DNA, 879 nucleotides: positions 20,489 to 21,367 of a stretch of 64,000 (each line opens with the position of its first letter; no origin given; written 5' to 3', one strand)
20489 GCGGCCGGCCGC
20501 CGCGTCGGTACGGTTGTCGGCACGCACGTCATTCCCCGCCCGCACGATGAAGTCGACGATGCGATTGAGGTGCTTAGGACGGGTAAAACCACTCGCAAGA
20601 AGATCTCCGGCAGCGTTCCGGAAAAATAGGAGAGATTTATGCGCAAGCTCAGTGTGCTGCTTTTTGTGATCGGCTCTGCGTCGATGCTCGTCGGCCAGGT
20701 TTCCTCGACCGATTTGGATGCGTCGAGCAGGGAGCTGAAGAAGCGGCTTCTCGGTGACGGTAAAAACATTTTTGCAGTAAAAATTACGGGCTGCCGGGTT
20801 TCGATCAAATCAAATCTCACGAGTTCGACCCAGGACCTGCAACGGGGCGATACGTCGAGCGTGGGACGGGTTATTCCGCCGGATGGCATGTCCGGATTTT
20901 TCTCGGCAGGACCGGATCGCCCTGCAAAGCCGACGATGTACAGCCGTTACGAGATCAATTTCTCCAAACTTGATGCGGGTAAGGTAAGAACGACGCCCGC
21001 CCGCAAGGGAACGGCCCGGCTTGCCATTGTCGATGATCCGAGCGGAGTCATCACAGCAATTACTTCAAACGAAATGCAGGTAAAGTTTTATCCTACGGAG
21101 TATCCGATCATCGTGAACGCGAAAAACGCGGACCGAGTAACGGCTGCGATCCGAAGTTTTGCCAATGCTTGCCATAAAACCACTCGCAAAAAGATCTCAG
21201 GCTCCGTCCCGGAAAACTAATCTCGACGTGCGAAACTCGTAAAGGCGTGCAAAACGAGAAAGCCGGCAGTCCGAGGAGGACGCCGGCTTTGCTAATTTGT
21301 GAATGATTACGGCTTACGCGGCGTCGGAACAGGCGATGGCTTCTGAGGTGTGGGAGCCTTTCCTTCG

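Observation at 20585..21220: Identical 13-residue basic C-terminal tail on a shell protein and on the next, unrelated ORF, differing only by synonymous changes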

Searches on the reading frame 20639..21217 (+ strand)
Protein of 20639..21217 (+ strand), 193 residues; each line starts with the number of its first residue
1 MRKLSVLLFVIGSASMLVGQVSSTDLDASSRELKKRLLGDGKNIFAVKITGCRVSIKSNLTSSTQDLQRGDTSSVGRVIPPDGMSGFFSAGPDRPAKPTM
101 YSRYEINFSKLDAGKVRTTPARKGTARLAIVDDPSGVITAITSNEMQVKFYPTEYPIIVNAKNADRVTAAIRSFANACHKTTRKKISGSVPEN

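Call 4: find_homologous_proteins(query=window:20639-21217:+)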
Query window:20639-21217:+ (193 aa): 1 proteins with E <= 0.001 among 157 candidates.
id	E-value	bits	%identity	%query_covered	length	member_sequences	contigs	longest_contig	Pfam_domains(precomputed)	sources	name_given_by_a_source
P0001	4.2e-119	412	100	100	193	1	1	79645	-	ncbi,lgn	ncbi:MAG: hypothetical protein WKF34_12240 [Pyrinomonadaceae bacterium]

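Call 5: search_protein_families(library=pfam, proteins=[window:20639-21217:+], max_evalue=0.01)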
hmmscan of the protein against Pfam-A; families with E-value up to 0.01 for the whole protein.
window:20639-21217:+ (193 aa): 0 families

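Call 12: search_protein_representatives(protein=window:20639-21217:+)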
Query: 193 residues. Proteins with E-value up to 0.001 (for the whole library): 26; up to 1e-10: 5; up to 1e-30: 1. The best 26 are listed.
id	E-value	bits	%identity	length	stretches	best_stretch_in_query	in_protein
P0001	1.3e-119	412.4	100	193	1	1-193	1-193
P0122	5.7e-14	68.5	30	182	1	1-180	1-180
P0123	5.8e-14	68.5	28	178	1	6-179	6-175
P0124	6.2e-14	68.4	32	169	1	24-181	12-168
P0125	1.1e-12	64.3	33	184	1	18-179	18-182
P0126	1.9e-10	57.0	30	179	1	3-178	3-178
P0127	6.3e-10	55.3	31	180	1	11-179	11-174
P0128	1.8e-09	53.8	36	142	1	4-140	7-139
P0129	5.9e-09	52.2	40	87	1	102-181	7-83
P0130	8.9e-09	51.6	31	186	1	20-180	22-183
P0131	1.1e-07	48.1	31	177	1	8-180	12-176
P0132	1.5e-06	44.3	28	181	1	8-182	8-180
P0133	1.8e-06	44.0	27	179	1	4-178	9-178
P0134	2.3e-06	43.7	27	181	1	22-178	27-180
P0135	3.4e-06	43.1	27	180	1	11-179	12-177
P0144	4.6e-04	36.2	23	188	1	16-182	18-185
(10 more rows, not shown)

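Call 24: find_homologous_proteins(query=A1)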
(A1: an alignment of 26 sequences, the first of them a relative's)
Query A1 (26 sequences) (193 aa, profile of the alignment): 3 proteins with E <= 0.001 among 8000 candidates.
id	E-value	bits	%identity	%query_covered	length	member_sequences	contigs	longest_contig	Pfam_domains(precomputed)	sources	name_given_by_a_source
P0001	2.7e-48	182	100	100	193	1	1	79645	-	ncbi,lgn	ncbi:MAG: hypothetical protein WKF34_12240 [Pyrinomonadaceae bacterium]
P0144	3.2e-48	182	24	92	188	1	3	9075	-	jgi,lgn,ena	jgi:hypothetical protein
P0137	8.7e-47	177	31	67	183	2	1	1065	-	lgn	-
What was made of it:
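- Tried and rejected: Word-indexed protein searches with ORF193 alone and with the family profile found almost nothing (calls 4, 24).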

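Call 25: find_encoding_contigs(protein=P0144, flank=4000, max_places=3)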
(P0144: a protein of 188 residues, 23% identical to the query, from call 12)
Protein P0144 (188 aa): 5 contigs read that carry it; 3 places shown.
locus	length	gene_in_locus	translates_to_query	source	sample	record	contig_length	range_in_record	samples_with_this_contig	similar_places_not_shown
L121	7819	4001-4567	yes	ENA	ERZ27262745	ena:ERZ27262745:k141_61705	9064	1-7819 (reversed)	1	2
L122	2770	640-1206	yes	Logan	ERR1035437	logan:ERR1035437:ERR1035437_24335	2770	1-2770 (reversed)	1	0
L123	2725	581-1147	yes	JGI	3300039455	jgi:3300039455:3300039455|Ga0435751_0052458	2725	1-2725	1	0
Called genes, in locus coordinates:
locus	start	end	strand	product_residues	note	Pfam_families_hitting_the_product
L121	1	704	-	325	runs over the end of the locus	-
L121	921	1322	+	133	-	PF00936:BMC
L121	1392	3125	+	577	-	PF00171:Aldedh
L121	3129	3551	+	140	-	-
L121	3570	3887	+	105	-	PF00936:BMC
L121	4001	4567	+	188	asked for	-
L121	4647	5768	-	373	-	PF00092:VWA, PF13519:VWA_2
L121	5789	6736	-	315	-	PF00092:VWA, PF13519:VWA_2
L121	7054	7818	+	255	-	?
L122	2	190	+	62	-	?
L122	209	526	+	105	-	PF00936:BMC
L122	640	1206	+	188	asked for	-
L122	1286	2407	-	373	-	PF00092:VWA, PF13519:VWA_2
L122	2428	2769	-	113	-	?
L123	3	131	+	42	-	?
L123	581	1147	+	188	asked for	-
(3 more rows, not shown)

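Call 26: find_encoding_contigs(protein=P0122, flank=4000, max_places=3)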
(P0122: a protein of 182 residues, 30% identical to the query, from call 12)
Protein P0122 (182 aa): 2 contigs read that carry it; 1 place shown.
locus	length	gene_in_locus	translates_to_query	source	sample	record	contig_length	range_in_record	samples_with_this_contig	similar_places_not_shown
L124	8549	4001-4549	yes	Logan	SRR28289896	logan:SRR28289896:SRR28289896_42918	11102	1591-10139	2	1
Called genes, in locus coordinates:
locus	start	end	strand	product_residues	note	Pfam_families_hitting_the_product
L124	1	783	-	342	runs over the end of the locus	PF12844:HTH_19, PF13413:HTH_25, PF13560:HTH_31 (weak)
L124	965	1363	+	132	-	PF00936:BMC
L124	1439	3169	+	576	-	PF00171:Aldedh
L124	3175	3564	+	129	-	PF13240:Zn_Ribbon_1 (weak)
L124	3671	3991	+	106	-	PF00936:BMC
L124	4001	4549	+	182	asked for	-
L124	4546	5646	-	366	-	PF00092:VWA, PF13519:VWA_2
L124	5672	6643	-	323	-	PF00092:VWA, PF13519:VWA_2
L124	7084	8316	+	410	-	PF00482:T2SSF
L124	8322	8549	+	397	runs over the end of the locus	?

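Call 28: find_encoding_contigs(protein=P0123, flank=3000, max_places=2)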
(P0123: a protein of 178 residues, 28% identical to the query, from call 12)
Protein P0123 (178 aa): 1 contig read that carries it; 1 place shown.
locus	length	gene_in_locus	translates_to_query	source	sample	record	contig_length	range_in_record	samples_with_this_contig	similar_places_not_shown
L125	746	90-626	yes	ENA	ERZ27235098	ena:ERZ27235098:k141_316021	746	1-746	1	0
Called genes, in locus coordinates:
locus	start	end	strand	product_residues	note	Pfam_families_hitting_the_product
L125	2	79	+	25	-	?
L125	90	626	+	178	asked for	-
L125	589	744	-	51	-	?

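Call 29: find_encoding_contigs(protein=P0125, flank=3000, max_places=2)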
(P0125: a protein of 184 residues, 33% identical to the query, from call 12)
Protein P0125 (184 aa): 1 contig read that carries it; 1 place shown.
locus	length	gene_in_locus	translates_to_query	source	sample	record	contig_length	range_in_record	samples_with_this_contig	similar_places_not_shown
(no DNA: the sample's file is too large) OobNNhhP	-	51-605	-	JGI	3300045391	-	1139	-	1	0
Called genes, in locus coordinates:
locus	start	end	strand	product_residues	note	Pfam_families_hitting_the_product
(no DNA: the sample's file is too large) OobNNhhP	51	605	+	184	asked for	-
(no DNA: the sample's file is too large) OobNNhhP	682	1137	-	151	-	?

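Call 32: find_encoding_contigs(protein=P0001, flank=3000, max_places=6)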
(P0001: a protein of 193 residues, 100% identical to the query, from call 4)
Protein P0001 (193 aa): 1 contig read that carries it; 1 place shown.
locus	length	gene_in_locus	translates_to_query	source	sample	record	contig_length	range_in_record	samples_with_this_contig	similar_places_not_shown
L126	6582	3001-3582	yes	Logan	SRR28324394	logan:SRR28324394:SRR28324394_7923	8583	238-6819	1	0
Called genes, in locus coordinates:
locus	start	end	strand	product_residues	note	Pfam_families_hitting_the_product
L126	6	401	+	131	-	PF00936:BMC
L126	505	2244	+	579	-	PF00171:Aldedh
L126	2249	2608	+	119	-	-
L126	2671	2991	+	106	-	PF00936:BMC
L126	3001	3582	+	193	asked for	-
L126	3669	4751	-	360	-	PF00092:VWA, PF13519:VWA_2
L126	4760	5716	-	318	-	PF00092:VWA, PF13519:VWA_2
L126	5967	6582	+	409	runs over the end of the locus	PF00482:T2SSF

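Call 35: predict_structure(alignment_id=A1)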
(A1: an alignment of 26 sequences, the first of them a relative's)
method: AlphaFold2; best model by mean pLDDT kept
length: 193 residues; sequences in the alignment: 26
mean_pLDDT: 83.3   pTM: 0.72
mean pLDDT of the five models: 83.3, 83.1, 82.3, 81.4, 81.2
residues with pLDDT >= 90: 110; 70-90: 32; 50-70: 37; < 50: 14
segments of 3 or more residues with pLDDT < 50: 68-71, 73-75, 82-85
pLDDT, mean of each block of 10 residues (from residue 1): 78 66 86 98 96 94 53 50 51 66 96 97 95 97 90 95 98 96 85 68
secondary structure, 60 per line:
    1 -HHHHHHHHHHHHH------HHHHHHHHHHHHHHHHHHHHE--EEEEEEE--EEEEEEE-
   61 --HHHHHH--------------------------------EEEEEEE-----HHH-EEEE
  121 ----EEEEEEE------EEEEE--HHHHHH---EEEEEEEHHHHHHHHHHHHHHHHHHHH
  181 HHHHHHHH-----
elements in order: H2-14 H21-40 E44-50 E53-59 H63-68 E101-107 E117-120 E125-131 E138-142 H145-150 E154-160 H161-188

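Call 38: fold_search(model_id=the predicted structure, library=pdb)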
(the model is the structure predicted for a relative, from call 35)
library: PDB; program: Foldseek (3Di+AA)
matches with E <= 10: 575; with E <= 0.001: 0
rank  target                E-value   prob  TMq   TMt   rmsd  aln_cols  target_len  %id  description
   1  2ns9_B                6.1e-02  0.15  0.17  0.21  16.2       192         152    7  Crystal structure of protein APE2225 from Aeropyrum pernix K1, Pfam COXG (released 2006-11-14)
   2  8i53_MODEL_1_A        7.9e-02  0.30  0.17  0.23   8.3        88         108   10  Solution structure of the PH domain from the Tfb1 subunit of fission yeast TFIIH (released 2023-11-01)
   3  3tvr                  7.9e-02  0.15  0.19  0.21  13.5       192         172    8  Crystal Structure of Streptomyces coelicolor Polyketide Aromatase/Cyclase whiE-ORFVI (released 2012-04-04)
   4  1p32_C                1.2e-01  0.13  0.23  0.24  14.1       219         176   10  CRYSTAL STRUCTURE OF HUMAN P32, A DOUGHNUT-SHAPED ACIDIC MITOCHONDRIAL MATRIX PROTEIN (released 1999-04-06)
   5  2ns9_A                1.5e-01  0.16  0.20  0.24  13.9       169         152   11  Crystal structure of protein APE2225 from Aeropyrum pernix K1, Pfam COXG (released 2006-11-14)
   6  7te3                  1.6e-01  0.12  0.22  0.25  13.2       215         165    9  Crystal Structure of a Double Loop Deletion Mutant in gC1qR/C1qBP/HABP-1 (released 2022-06-01)
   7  6szw_B                1.7e-01  0.15  0.25  0.27  13.2       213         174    9  Asymmetric complex of Factor XII and kininogen with gC1qR/C1QBP/P32 is governed by allostery (released 2020-07-22)
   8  9bk6_A                1.8e-01  0.25  0.25  0.42  10.9       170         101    9  Structure of B10_CYTX binder-complex (released 2024-10-09)
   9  1kaf_D                1.9e-01  0.21  0.20  0.31  12.5       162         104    9  DNA Binding Domain Of The Phage T4 Transcription Factor MotA (AA105-211) (released 2001-11-21)
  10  1h9m_A                2.2e-01  0.04  0.11  0.14  17.5       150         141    9  Two crystal structures of the cytoplasmic molybdate-binding protein ModG suggest a novel cooperative binding mechanism (released 2001-05-11)
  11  1p32_A                2.3e-01  0.11  0.24  0.25  14.0       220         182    9  CRYSTAL STRUCTURE OF HUMAN P32, A DOUGHNUT-SHAPED ACIDIC MITOCHONDRIAL MATRIX PROTEIN (released 1999-04-06)
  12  3tvv_B                2.5e-01  0.41  0.25  0.21   5.5       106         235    8  Structure of the tandem PH domains of Rtt106 (residues 68-315) (released 2012-02-01)
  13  1h9k                  2.5e-01  0.09  0.15  0.19  15.9       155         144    8  Two crystal structures of the cytoplasmic molybdate-binding protein ModG suggest a novel cooperative binding mechanism a (released 2001-05-11)
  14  1h9j                  2.5e-01  0.04  0.11  0.13  17.5       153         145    9  Two crystal structures of the cytoplasmic molybdate-binding protein ModG suggest a novel cooperative binding mechanism a (released 2001-05-11)
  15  1kaf_A                2.8e-01  0.15  0.19  0.29  14.8       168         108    7  DNA Binding Domain Of The Phage T4 Transcription Factor MotA (AA105-211) (released 2001-11-21)
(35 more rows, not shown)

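Call 41: find_encoding_contigs(protein=P0129, flank=3000, max_places=3)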
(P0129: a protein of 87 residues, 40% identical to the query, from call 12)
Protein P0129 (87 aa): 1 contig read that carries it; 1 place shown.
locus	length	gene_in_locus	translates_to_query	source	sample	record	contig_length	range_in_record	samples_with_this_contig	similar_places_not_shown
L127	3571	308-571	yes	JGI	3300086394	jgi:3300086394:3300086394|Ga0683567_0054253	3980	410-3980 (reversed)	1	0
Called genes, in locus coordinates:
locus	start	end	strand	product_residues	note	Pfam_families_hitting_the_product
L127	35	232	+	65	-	-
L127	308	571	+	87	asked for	-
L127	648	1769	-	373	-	PF00092:VWA, PF13519:VWA_2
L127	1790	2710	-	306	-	PF00092:VWA, PF13519:VWA_2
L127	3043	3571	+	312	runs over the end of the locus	?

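Call 42: find_encoding_contigs(protein=P0124, flank=3000, max_places=3)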
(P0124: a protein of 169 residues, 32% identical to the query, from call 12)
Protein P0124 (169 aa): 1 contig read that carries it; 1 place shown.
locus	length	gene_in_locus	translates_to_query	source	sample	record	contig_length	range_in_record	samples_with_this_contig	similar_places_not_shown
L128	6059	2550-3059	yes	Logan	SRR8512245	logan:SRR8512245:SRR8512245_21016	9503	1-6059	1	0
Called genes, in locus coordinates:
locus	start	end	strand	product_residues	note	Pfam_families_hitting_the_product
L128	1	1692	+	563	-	?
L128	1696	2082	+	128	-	-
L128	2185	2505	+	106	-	PF00936:BMC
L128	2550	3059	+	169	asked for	-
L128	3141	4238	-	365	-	PF00092:VWA, PF13519:VWA_2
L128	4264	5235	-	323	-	PF00092:VWA, PF13519:VWA_2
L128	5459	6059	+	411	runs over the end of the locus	PF00482:T2SSF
